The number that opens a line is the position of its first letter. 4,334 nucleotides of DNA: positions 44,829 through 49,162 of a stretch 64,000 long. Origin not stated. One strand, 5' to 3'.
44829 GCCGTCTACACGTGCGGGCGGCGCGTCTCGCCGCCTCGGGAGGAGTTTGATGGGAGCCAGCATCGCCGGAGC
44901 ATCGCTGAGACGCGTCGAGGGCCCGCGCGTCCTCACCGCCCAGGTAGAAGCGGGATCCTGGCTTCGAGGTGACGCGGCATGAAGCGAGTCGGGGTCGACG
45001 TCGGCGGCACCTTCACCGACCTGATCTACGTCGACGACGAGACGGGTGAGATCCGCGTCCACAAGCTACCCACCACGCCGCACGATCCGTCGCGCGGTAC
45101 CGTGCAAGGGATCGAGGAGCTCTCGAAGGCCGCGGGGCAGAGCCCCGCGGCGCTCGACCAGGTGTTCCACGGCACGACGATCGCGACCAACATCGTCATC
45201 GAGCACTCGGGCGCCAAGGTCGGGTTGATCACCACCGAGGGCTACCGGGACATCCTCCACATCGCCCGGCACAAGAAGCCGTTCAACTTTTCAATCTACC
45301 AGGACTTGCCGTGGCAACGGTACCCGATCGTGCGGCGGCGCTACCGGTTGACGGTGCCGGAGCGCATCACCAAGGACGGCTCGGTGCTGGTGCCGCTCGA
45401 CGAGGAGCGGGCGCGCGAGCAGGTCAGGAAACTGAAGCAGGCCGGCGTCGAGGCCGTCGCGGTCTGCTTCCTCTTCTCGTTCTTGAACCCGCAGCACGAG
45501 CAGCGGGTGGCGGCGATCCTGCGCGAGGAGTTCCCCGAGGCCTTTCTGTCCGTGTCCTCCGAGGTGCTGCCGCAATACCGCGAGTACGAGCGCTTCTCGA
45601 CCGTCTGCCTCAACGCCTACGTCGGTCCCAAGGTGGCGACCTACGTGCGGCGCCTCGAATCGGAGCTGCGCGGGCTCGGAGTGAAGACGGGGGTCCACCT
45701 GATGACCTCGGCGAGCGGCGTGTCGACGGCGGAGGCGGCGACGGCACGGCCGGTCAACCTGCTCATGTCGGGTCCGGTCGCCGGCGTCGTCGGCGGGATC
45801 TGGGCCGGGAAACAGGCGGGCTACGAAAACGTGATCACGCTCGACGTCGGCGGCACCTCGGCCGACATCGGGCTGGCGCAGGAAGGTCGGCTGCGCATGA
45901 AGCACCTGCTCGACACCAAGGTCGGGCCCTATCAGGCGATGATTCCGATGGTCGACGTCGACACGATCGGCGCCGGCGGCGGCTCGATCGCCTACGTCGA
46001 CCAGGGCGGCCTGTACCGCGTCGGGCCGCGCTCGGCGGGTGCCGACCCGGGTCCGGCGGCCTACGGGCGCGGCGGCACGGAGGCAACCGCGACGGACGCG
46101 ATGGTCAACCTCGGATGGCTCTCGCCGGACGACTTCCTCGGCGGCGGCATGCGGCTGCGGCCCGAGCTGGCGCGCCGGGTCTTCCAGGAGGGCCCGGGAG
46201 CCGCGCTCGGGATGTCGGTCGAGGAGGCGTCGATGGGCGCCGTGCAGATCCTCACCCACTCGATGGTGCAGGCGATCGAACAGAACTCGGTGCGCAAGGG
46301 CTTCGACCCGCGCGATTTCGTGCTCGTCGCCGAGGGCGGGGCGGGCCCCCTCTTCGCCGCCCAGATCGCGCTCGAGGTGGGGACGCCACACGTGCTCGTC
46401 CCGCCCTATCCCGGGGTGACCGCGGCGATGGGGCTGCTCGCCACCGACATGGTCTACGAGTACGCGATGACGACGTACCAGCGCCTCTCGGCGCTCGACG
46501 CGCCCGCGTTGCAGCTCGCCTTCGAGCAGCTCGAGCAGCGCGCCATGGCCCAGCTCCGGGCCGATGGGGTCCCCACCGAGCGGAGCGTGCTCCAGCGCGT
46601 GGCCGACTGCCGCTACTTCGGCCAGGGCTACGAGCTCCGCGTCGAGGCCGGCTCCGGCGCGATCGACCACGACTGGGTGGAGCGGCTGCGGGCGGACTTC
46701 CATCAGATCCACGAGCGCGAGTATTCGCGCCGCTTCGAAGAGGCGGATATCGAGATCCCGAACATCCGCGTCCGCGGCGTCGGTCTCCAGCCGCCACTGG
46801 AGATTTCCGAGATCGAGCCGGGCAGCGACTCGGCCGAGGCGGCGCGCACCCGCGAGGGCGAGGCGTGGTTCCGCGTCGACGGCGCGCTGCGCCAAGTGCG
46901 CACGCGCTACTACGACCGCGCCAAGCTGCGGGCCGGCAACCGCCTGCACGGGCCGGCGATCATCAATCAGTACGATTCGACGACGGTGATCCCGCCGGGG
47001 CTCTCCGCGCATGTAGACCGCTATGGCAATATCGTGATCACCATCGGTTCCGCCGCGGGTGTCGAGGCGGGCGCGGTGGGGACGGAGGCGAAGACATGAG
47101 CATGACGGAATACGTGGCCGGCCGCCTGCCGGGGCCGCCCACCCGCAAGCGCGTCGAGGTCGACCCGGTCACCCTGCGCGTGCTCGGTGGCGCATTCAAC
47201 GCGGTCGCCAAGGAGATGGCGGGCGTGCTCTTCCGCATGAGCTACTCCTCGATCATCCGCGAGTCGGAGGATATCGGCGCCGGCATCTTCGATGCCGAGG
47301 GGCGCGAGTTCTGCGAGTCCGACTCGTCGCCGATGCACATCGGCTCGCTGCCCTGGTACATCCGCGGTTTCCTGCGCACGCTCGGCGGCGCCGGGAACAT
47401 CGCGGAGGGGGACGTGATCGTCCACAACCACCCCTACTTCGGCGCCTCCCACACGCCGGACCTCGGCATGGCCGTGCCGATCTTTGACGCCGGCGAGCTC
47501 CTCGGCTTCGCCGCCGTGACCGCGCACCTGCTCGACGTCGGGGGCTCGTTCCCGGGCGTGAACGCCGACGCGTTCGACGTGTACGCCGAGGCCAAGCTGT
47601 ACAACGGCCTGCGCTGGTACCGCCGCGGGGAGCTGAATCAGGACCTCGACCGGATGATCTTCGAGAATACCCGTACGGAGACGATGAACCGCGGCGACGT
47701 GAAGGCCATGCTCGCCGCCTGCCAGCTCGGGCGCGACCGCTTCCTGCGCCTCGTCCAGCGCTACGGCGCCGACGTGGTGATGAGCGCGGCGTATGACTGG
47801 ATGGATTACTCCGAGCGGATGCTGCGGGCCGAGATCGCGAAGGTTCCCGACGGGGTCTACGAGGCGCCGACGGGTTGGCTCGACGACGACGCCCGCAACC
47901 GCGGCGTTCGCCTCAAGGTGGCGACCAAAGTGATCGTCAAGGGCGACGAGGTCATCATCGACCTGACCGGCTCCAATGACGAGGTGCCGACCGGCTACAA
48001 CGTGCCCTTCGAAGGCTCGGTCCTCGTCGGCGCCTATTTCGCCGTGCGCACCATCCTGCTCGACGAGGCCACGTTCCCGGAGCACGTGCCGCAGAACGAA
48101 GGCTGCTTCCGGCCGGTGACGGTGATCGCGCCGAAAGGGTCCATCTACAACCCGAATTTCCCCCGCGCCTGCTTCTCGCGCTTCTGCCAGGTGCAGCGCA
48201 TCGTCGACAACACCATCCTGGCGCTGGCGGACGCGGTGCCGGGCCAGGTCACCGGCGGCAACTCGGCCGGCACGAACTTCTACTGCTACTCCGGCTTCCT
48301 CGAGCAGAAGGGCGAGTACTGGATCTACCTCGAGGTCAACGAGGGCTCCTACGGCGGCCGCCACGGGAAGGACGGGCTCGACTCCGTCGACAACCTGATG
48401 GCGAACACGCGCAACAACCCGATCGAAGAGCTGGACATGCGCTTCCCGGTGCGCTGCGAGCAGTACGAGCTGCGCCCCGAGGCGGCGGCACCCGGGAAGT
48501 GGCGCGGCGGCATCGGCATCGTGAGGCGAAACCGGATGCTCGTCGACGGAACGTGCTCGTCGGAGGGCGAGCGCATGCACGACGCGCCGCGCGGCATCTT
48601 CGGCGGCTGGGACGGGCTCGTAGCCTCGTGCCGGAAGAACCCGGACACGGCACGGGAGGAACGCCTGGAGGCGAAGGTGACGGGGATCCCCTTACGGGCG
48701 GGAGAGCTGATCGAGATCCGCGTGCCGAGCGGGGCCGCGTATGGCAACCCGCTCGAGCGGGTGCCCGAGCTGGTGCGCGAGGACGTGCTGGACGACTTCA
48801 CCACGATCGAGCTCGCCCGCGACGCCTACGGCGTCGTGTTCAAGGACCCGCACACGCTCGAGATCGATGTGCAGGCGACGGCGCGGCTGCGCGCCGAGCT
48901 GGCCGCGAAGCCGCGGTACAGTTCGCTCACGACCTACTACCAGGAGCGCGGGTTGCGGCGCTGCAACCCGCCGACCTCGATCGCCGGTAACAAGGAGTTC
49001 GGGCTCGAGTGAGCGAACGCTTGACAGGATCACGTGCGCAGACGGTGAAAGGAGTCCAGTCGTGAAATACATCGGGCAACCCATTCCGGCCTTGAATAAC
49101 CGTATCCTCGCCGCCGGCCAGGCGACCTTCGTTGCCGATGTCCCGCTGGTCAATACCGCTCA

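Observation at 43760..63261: Second catabolic cluster with tandem orphan CoxL-type molybdopterin subunits plus PrpD/CitE/CaiB (C5-dicarboxylate-like) enzymes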

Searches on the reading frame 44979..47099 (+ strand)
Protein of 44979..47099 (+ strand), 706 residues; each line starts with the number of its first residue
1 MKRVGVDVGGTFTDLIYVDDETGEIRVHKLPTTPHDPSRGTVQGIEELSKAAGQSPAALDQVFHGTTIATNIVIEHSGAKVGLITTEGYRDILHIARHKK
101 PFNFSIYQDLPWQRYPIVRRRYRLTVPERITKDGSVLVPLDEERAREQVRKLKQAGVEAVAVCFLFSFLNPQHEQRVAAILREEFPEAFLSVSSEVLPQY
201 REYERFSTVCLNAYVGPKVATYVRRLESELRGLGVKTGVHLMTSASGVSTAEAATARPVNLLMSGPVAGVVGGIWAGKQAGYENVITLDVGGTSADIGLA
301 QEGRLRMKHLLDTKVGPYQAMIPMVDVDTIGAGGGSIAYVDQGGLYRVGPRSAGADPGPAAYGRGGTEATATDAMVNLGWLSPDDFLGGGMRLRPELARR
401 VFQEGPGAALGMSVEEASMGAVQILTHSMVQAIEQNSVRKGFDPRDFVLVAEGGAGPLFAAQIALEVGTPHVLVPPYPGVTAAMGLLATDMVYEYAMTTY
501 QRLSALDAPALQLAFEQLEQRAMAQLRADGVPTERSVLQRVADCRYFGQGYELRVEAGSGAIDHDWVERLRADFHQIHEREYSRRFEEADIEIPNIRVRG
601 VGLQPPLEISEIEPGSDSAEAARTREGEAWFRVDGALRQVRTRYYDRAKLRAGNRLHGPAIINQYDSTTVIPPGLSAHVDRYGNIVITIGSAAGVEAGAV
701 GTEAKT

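Call 4: search_protein_families(library=pfam, proteins=[window:44979-47099:+])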
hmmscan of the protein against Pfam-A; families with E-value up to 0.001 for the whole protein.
window:44979-47099:+ (706 aa): 3 families
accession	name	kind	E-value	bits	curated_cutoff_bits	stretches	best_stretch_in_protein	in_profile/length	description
PF01968.24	Hydantoinase_A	-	5.6e-81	272.4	22.9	1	205-494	1-290/291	Hydantoinase/oxoprolinase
PF05378.19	Hydant_A_N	-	4e-57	193.2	25.2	1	3-184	1-175/176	Hydantoinase/oxoprolinase N-terminal region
PF19278.4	Hydant_A_C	-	1.8e-15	57.3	21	1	508-682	11-185/193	Hydantoinase/oxoprolinase C-terminal domain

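Call 28: search_protein_families(library=ncbifam, proteins=[window:44979-47099:+], max_evalue=1e-10)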
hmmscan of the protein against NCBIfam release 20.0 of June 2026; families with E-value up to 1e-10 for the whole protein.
window:44979-47099:+ (706 aa): 3 families
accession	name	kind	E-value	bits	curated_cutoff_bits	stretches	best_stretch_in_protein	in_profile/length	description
NF050156.1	CapLactmsAlpCapA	equivalog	1.1e-174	582.5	1000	1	3-688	2-686/689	caprolactamase subunit alpha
NF042975.2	AcphenoCarb_ApcC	equivalog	8.1e-102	341.6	1500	1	2-687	9-709/733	acetophenone carboxylase subunit gamma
NF042960.1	AcphenoCarb_ApcA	equivalog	2.1e-64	217.9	1250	1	148-687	129-655/658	acetophenone carboxylase subunit alpha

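Call 57: search_solved_structures(query=window:44979-47099:+, max_evalue=1e-20)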
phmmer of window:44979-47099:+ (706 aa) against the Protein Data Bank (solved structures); distinct sequences matched with E-value up to 1e-20: 6.
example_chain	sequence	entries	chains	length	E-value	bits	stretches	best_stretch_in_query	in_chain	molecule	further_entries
7hk5_A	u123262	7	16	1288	5.6e-251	837.9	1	1-689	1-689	N-methylhydantoinase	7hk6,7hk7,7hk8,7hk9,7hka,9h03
6yra_A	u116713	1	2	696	1.3e-126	426.9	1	3-687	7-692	5-oxoprolinase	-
5l9w_B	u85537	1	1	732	2.6e-92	313.5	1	3-687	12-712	Acetophenone carboxylase gamma subunit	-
5svb_B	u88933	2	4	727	8e-75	255.7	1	4-681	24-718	Acetone carboxylase beta subunit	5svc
5m45_B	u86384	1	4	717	2.6e-74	254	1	4-681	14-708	Acetone carboxylase beta subunit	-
5l9w_b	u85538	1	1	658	4.9e-55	190.4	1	149-529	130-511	Acetophenone carboxylase alpha subunit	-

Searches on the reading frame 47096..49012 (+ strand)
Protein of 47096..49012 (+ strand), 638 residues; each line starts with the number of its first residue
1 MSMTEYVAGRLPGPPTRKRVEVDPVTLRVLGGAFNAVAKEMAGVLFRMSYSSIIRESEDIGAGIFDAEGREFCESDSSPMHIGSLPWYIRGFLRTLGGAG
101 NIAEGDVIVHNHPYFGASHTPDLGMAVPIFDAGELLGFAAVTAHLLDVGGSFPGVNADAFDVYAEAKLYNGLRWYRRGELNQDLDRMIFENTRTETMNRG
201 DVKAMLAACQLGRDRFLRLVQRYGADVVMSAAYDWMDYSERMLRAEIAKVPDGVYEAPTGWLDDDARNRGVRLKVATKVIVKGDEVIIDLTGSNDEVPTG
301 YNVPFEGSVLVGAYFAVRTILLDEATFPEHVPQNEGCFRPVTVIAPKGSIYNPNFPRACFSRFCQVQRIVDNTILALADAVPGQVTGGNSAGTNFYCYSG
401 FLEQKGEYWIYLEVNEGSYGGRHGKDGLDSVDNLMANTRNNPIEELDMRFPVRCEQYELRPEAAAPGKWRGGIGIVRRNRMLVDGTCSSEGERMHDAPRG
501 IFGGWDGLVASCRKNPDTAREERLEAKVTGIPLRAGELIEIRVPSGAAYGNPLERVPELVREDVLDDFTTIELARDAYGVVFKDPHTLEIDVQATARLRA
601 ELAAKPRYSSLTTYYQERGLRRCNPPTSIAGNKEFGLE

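Call 4: search_protein_families(library=pfam, proteins=[window:47096-49012:+])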
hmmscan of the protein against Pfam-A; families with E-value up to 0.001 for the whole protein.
window:47096-49012:+ (638 aa): 1 family
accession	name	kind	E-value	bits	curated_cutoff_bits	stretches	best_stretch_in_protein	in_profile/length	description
PF02538.19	Hydantoinase_B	-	1.3e-142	476.3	26.8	1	23-552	1-519/519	Hydantoinase B/oxoprolinase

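Call 28: search_protein_families(library=ncbifam, proteins=[window:47096-49012:+], max_evalue=1e-10)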
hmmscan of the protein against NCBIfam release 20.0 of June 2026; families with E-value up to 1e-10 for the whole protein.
window:47096-49012:+ (638 aa): 2 families
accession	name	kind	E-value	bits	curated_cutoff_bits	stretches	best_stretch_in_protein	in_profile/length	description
NF050157.1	CapLactmsBetCapB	equivalog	1.6e-67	228.1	1000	1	22-599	1-575/577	caprolactamase subunit beta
NF042976.1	AcphenoCarb_ApcD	equivalog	6.9e-28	97.3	1500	1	49-477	55-485/685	acetophenone carboxylase subunit delta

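Call 58: search_solved_structures(query=window:47096-49012:+, max_evalue=1e-20, show_alignments=1)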
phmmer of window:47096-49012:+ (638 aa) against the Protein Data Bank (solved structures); distinct sequences matched with E-value up to 1e-20: 3.
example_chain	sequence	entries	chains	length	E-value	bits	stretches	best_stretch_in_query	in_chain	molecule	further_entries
7hk5_A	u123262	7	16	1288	2e-208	696.8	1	22-600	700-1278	N-methylhydantoinase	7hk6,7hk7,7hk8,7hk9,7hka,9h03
6yra_B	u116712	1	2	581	1.4e-57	198.5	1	22-585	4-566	Hydantoinase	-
5l9w_A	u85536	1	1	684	8.1e-25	90.2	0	22-476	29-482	Acetophenone carboxylase delta subunit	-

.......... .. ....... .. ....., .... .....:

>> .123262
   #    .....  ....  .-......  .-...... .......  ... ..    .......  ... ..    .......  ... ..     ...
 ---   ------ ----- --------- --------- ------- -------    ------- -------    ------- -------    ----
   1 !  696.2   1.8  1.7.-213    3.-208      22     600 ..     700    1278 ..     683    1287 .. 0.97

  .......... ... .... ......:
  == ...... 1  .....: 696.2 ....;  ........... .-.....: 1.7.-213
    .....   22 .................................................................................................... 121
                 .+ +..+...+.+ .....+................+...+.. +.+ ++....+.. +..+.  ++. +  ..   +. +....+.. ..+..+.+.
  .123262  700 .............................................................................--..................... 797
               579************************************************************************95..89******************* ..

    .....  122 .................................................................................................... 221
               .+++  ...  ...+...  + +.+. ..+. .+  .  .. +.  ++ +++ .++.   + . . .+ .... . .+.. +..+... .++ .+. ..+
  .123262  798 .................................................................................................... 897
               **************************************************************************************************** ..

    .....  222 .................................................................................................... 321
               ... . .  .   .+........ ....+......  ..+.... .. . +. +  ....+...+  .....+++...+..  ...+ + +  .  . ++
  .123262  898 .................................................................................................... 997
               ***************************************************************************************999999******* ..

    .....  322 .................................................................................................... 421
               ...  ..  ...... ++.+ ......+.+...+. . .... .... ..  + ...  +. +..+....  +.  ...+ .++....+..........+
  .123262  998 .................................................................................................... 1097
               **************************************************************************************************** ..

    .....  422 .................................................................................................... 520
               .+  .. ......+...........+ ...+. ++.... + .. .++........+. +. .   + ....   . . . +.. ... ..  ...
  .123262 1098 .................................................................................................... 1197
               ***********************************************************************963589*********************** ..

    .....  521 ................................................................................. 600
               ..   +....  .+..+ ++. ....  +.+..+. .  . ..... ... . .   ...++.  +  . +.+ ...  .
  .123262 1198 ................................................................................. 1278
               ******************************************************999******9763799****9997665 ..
